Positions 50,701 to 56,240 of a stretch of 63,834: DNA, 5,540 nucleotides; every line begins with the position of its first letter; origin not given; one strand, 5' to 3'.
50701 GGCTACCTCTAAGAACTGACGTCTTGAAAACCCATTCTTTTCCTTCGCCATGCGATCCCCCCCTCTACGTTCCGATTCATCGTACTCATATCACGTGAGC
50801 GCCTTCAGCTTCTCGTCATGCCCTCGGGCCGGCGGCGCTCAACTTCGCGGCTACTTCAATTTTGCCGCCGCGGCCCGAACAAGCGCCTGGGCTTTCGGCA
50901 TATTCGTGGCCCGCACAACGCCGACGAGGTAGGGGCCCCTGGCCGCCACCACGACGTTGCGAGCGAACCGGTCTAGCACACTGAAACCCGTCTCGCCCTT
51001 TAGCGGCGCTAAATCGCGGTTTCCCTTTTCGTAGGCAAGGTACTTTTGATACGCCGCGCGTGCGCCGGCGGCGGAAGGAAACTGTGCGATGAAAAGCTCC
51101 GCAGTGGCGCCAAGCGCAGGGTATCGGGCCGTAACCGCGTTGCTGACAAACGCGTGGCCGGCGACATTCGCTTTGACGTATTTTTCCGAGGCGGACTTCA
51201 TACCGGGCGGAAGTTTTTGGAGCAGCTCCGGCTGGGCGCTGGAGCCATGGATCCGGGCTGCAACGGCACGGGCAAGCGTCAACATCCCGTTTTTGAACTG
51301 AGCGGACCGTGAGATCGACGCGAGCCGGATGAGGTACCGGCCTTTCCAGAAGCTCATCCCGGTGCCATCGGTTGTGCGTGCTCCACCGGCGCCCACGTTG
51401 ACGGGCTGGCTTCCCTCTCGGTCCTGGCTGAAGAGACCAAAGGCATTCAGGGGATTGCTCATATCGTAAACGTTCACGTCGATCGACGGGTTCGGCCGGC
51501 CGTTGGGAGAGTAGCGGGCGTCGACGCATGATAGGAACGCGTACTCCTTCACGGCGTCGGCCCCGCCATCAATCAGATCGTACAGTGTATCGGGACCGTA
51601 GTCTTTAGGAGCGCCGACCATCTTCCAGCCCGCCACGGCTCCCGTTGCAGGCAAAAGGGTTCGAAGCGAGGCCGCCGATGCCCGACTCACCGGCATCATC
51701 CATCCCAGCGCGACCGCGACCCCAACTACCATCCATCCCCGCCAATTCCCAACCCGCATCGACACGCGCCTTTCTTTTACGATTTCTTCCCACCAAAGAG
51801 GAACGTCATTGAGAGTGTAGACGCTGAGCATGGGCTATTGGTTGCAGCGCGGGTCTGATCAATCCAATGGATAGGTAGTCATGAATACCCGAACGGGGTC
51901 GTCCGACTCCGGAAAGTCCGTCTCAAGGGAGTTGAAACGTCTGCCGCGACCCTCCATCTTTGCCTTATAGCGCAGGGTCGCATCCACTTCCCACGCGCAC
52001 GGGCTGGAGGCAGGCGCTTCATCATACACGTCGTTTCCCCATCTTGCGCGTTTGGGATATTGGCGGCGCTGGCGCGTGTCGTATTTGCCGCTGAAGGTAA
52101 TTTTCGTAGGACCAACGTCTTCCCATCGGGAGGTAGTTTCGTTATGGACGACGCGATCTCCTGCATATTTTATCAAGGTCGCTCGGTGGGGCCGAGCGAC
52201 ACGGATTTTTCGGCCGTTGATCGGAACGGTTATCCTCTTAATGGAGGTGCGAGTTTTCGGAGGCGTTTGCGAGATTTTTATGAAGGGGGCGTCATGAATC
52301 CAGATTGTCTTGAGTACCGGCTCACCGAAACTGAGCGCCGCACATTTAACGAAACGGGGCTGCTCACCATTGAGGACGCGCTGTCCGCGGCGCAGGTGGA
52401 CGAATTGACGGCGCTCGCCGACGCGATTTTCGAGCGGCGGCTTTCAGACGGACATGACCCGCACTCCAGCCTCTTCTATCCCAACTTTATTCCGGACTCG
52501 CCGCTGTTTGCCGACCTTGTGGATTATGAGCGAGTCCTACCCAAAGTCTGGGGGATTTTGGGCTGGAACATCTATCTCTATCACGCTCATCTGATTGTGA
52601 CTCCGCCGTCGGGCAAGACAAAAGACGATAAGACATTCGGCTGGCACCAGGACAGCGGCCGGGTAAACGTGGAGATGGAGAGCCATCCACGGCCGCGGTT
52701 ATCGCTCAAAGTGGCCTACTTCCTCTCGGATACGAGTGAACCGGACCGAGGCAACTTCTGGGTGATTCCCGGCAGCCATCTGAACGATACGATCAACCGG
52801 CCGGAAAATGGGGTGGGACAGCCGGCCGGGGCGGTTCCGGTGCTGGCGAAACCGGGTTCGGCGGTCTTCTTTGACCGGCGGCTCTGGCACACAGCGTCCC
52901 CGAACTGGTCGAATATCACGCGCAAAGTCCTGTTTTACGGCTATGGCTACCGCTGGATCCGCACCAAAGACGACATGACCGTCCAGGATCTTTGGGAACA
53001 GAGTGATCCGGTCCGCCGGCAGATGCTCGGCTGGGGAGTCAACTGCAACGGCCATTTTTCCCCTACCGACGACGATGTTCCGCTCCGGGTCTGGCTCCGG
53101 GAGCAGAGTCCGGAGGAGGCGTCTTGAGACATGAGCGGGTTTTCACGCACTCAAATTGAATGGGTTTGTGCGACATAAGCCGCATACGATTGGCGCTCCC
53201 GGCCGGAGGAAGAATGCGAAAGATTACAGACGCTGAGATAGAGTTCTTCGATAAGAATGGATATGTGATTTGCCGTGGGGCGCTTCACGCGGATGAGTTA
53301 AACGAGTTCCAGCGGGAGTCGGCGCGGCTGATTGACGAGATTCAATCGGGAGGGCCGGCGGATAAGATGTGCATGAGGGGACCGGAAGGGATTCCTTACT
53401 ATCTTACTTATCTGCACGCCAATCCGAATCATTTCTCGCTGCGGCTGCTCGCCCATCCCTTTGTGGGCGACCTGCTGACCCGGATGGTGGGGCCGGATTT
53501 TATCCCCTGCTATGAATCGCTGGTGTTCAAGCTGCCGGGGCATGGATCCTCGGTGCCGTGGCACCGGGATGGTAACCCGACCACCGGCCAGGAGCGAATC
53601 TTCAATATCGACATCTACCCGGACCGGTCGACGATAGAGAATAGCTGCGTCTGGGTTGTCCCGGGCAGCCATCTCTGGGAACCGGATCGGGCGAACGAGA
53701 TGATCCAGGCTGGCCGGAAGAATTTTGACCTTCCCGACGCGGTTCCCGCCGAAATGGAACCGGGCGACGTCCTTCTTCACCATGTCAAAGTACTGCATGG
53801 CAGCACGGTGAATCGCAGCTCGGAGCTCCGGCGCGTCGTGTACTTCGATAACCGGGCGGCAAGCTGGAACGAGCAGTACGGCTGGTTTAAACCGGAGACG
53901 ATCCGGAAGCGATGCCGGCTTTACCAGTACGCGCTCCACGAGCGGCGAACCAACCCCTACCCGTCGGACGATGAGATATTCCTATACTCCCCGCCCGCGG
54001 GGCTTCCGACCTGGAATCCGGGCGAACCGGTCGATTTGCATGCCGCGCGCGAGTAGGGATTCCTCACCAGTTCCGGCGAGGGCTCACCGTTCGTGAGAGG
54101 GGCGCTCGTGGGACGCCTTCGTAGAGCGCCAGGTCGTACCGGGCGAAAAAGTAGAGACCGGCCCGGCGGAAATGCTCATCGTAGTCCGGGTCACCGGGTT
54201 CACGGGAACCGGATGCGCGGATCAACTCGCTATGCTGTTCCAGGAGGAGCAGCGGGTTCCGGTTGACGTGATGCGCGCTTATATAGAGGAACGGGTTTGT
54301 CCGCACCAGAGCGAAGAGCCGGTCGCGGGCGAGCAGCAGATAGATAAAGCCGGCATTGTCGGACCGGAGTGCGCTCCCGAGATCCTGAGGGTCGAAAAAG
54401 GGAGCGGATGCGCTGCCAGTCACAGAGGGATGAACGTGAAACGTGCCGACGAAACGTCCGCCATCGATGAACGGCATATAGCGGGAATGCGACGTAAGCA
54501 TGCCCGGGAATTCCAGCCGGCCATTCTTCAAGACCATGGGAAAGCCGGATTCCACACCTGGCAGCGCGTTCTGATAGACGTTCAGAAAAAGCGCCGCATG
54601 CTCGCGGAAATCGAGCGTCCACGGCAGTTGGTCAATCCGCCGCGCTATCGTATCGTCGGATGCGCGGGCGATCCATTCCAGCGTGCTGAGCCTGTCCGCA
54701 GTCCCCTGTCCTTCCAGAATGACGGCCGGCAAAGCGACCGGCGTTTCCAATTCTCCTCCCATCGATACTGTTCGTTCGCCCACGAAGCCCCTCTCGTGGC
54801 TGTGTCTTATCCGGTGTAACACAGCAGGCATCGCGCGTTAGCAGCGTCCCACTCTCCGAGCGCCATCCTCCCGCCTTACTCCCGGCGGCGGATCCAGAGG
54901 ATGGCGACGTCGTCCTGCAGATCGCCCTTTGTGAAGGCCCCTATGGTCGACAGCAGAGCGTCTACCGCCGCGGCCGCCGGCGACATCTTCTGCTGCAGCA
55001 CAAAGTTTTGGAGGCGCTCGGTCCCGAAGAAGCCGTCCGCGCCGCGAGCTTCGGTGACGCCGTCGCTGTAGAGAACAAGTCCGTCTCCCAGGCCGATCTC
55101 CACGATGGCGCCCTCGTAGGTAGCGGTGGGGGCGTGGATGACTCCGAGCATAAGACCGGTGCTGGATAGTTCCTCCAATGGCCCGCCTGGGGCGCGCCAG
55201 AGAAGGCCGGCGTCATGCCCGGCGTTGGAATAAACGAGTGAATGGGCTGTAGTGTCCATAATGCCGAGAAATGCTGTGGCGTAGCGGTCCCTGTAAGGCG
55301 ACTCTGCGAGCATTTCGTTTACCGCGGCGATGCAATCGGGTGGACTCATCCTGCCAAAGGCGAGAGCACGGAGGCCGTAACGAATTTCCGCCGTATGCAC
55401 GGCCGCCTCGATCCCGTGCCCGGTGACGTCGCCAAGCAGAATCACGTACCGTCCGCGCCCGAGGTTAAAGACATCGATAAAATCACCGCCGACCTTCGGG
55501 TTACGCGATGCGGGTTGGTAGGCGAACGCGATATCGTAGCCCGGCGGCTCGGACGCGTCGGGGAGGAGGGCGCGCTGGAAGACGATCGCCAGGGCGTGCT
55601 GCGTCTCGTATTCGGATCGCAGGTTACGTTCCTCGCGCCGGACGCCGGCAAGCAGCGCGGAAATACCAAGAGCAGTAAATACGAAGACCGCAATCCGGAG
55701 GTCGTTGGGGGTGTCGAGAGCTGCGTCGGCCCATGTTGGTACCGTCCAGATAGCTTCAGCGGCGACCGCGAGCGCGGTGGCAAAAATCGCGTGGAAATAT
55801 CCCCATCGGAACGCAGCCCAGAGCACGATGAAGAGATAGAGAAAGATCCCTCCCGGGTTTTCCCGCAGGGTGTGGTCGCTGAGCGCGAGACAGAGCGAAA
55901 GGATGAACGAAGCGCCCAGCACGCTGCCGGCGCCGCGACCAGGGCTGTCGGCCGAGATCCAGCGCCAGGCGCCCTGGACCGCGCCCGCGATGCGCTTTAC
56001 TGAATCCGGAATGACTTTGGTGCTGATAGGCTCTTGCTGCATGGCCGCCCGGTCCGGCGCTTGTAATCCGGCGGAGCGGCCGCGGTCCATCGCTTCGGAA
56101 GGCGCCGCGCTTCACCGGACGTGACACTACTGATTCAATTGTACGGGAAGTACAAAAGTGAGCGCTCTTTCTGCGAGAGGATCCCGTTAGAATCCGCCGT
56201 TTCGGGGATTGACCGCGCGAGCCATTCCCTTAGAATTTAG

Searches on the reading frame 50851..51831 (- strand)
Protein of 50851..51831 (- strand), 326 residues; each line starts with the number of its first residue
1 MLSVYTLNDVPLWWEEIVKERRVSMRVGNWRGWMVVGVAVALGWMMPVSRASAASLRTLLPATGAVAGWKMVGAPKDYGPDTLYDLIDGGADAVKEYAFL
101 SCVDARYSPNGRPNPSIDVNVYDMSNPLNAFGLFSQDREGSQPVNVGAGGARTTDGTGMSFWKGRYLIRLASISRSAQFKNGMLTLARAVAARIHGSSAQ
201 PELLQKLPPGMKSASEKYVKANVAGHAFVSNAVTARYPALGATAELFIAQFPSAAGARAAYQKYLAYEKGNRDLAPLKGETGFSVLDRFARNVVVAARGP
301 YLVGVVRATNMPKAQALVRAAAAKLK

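Call 8: search_protein_families(library=pfam, proteins=[window:50851-51831:-], max_evalue=0.001)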
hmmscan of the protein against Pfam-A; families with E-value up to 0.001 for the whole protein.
window:50851-51831:- (326 aa): 1 family
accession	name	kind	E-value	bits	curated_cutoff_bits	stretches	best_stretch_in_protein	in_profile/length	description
PF20244.3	DUF6599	-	9.7e-46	156.1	27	1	67-250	2-184/186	Family of unknown function (DUF6599)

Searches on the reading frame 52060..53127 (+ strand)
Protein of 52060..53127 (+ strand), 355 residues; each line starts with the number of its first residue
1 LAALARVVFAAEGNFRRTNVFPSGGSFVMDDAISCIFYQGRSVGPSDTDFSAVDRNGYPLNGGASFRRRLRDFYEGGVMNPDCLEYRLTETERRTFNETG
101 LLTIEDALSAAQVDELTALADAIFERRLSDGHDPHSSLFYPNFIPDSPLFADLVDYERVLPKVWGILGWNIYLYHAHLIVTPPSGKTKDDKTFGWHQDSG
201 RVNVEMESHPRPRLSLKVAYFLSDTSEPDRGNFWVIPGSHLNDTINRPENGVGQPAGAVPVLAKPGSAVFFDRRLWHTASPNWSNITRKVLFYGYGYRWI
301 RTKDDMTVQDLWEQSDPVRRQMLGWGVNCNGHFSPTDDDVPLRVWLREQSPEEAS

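Call 8: search_protein_families(library=pfam, proteins=[window:52060-53127:+], max_evalue=0.001)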
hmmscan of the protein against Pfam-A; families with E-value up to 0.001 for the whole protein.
window:52060-53127:+ (355 aa): 1 family
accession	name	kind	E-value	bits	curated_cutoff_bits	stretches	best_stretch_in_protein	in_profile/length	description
PF05721.19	PhyH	-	4.3e-22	79.9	22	1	96-289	1-212/213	Phytanoyl-CoA dioxygenase (PhyH)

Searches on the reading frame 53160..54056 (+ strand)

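Call 8: search_protein_families(library=pfam, proteins=[window:53160-54056:+], max_evalue=0.001)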
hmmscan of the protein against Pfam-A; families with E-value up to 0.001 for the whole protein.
window:53160-54056:+ (298 aa): 1 family
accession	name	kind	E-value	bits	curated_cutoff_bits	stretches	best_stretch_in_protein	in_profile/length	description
PF05721.19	PhyH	-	1.9e-28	100.6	22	1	30-226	1-213/213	Phytanoyl-CoA dioxygenase (PhyH)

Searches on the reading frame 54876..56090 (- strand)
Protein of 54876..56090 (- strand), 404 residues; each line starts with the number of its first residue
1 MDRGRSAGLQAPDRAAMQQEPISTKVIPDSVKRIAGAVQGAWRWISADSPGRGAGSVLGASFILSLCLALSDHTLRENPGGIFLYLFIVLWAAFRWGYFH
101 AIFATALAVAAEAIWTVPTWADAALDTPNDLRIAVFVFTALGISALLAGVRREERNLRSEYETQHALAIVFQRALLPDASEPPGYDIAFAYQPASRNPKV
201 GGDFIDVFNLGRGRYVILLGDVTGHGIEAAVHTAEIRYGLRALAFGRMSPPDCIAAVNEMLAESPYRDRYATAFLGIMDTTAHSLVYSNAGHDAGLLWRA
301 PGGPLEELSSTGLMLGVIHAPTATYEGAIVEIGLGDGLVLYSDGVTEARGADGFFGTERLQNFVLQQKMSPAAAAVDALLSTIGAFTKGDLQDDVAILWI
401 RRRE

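Call 8: search_protein_families(library=pfam, proteins=[window:54876-56090:-], max_evalue=0.001)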
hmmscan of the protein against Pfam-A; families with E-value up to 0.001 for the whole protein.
window:54876-56090:- (404 aa): 2 families
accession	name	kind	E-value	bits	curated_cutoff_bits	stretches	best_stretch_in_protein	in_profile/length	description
PF07228.17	SpoIIE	-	1e-43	149.9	25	1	212-403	2-192/192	Stage II sporulation protein E (SpoIIE)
PF13493.11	DUF4118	-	8.7e-10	38.8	28.4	1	61-158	8-105/107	Domain of unknown function (DUF4118)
